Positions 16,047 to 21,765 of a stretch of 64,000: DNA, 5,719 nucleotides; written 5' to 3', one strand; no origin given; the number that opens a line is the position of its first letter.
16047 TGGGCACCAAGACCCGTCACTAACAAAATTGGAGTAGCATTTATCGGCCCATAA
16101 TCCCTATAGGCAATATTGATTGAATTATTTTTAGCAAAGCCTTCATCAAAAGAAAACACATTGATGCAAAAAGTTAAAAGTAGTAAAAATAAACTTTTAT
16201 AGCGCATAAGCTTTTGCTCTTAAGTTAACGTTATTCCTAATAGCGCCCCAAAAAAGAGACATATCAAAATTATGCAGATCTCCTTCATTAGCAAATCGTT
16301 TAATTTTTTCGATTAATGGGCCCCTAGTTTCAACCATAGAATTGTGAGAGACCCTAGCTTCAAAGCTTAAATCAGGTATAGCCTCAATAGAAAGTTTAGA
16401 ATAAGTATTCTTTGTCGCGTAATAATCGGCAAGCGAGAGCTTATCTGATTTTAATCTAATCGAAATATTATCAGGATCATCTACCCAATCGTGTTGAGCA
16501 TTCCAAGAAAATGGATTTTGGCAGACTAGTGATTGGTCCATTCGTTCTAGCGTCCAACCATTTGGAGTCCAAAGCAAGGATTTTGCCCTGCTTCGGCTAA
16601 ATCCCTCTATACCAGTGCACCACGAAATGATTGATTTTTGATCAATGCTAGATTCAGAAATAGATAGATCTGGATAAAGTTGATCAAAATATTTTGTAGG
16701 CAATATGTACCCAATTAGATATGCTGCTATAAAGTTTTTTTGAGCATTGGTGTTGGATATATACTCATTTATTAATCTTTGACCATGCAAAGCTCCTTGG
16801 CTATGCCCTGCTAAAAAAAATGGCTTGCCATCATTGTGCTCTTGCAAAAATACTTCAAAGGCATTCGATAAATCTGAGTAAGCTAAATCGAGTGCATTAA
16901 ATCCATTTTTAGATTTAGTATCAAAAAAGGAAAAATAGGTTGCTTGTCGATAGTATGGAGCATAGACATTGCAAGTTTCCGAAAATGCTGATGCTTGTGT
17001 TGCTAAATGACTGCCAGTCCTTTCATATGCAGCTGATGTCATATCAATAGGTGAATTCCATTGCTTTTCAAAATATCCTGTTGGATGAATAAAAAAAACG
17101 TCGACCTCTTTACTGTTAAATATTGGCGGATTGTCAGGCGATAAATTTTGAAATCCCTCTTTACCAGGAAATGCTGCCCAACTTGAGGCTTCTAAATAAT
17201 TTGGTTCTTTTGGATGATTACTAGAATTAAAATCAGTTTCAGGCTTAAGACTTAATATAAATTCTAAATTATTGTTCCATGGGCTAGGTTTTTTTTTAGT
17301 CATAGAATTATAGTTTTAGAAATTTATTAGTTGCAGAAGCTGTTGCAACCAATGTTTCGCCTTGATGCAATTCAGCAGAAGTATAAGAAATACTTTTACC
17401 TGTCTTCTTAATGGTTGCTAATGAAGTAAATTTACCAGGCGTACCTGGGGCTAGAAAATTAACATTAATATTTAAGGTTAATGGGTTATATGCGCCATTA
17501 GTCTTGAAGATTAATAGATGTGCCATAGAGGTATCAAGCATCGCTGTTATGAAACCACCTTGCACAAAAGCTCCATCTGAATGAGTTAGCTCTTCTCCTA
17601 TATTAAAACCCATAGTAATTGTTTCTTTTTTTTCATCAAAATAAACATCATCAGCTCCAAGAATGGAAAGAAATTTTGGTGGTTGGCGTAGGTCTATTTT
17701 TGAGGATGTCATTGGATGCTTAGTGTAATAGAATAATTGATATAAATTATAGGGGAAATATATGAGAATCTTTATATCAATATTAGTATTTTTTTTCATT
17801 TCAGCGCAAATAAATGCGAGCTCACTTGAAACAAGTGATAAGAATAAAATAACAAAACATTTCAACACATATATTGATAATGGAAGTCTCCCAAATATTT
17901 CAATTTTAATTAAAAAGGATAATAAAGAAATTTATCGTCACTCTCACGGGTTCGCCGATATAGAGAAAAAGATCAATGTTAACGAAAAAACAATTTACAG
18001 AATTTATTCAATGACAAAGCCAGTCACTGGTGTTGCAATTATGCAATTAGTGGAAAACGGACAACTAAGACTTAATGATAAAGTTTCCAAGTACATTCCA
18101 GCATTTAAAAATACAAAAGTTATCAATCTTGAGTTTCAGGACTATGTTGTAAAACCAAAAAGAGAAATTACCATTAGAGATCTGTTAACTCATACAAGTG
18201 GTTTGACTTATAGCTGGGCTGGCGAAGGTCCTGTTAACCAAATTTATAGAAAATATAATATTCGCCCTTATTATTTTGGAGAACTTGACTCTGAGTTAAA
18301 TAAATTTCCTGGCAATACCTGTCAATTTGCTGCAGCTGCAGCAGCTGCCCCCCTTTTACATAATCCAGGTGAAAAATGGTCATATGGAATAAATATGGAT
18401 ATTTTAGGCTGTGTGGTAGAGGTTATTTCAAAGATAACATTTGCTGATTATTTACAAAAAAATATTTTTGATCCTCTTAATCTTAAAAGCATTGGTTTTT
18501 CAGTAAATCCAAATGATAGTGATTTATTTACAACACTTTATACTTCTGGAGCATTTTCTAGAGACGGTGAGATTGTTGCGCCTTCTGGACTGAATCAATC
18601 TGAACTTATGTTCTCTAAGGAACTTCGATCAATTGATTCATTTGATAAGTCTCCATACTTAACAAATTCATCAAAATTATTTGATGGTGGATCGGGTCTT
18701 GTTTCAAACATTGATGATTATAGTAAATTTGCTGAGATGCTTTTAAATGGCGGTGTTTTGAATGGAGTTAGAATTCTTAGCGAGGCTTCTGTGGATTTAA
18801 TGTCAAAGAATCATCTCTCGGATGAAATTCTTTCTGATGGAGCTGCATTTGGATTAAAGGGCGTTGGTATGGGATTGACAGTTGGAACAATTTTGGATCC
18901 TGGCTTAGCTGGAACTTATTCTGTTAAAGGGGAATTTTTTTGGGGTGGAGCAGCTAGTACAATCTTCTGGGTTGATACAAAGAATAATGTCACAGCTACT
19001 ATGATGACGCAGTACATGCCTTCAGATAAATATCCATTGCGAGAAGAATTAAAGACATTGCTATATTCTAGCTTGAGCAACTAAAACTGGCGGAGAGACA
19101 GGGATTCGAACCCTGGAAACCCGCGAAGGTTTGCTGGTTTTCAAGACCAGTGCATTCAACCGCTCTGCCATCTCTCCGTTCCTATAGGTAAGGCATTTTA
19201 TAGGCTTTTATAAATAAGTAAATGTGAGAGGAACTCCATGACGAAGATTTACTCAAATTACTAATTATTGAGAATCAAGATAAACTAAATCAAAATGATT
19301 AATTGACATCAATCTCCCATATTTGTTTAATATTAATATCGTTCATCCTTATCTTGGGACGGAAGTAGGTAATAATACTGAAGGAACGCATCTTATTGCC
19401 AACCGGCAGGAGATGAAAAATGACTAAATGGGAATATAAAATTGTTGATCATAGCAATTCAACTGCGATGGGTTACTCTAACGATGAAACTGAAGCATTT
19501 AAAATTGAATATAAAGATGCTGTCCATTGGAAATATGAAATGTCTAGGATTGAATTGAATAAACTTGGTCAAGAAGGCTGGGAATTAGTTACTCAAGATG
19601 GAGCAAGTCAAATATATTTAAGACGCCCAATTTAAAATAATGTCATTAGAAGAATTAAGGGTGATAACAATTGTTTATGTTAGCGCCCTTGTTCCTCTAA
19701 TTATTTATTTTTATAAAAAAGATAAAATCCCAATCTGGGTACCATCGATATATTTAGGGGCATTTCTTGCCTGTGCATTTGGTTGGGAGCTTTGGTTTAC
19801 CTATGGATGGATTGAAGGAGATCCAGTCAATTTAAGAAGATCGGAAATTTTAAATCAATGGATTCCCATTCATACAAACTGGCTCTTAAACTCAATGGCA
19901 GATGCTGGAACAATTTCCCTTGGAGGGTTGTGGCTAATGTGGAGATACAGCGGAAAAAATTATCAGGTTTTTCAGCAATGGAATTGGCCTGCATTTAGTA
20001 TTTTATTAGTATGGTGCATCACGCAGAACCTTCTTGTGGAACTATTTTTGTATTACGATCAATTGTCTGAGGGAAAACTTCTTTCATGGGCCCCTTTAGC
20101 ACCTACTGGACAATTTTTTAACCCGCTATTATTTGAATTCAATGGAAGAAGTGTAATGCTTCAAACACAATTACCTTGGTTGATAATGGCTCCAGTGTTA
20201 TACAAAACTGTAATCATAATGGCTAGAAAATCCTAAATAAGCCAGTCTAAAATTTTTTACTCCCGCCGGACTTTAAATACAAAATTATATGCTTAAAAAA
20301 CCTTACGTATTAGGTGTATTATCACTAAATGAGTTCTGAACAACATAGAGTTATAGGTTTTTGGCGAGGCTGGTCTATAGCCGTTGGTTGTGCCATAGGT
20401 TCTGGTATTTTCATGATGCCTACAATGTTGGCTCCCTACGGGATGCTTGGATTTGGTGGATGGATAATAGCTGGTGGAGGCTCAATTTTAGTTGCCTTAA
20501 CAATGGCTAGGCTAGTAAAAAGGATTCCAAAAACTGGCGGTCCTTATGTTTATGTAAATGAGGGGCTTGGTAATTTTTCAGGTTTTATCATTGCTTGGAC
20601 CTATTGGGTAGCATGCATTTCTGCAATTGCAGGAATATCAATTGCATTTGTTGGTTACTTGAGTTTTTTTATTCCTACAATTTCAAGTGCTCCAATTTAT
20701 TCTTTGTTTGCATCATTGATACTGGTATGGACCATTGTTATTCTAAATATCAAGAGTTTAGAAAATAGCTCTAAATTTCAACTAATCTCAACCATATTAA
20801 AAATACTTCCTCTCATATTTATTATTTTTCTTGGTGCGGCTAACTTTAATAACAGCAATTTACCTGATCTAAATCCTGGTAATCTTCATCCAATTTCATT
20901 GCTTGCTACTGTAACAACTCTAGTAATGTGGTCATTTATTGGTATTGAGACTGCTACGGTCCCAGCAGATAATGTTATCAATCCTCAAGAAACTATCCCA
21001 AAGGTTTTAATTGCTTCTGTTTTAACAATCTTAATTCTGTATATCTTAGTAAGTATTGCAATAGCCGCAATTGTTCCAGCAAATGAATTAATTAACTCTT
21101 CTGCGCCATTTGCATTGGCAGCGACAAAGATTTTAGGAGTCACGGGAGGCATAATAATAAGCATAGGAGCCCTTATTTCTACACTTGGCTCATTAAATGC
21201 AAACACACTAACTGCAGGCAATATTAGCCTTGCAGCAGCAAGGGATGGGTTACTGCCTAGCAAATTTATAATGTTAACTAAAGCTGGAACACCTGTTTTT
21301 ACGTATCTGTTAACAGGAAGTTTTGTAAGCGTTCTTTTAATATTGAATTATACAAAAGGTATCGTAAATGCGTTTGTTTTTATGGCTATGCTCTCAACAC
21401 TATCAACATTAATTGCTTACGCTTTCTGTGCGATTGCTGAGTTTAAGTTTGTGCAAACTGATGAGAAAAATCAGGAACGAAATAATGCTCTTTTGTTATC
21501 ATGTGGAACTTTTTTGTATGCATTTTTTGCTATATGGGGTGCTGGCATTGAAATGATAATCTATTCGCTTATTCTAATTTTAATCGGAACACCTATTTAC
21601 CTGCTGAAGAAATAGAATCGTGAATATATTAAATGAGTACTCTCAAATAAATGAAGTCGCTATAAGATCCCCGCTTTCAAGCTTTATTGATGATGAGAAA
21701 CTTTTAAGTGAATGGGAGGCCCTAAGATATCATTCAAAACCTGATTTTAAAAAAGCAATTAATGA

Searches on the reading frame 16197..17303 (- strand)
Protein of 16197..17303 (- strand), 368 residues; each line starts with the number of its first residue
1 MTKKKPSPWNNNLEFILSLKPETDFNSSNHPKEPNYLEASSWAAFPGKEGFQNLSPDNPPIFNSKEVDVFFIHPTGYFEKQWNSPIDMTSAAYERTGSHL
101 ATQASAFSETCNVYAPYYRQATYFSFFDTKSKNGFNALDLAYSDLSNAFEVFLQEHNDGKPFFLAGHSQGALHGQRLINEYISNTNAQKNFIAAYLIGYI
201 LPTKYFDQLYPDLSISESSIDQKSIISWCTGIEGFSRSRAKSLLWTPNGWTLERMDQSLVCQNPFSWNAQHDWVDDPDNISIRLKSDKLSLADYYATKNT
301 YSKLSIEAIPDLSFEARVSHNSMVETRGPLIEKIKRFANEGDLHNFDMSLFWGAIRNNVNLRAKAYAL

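Call 42: search_protein_families(library=pfam, proteins=[window:16197-17303:-], max_evalue=0.00001)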
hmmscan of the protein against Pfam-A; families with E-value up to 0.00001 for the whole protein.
window:16197-17303:- (368 aa): 1 family
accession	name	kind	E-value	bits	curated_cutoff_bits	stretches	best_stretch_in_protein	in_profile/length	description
PF11288.14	DUF3089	-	2e-50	171.7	23.4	1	67-269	1-206/207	Protein of unknown function (DUF3089)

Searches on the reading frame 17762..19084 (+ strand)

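Call 42: search_protein_families(library=pfam, proteins=[window:17762-19084:+], max_evalue=0.00001)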
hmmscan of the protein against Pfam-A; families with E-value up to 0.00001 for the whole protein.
window:17762-19084:+ (440 aa): 1 family
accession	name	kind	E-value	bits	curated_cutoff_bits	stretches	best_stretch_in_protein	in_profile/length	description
PF00144.29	Beta-lactamase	-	3.3e-59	201.2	27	1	32-424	3-316/329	Beta-lactamase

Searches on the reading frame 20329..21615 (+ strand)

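Call 42: search_protein_families(library=pfam, proteins=[window:20329-21615:+], max_evalue=0.00001)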
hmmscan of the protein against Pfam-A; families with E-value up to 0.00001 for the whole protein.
window:20329-21615:+ (428 aa): 2 families
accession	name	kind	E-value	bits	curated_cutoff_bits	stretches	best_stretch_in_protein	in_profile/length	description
PF13520.12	AA_permease_2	-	4e-43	148.4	27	1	9-402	1-401/427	Amino acid permease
PF00324.27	AA_permease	-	4.1e-37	128.4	24.6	1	16-414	4-421/470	Amino acid permease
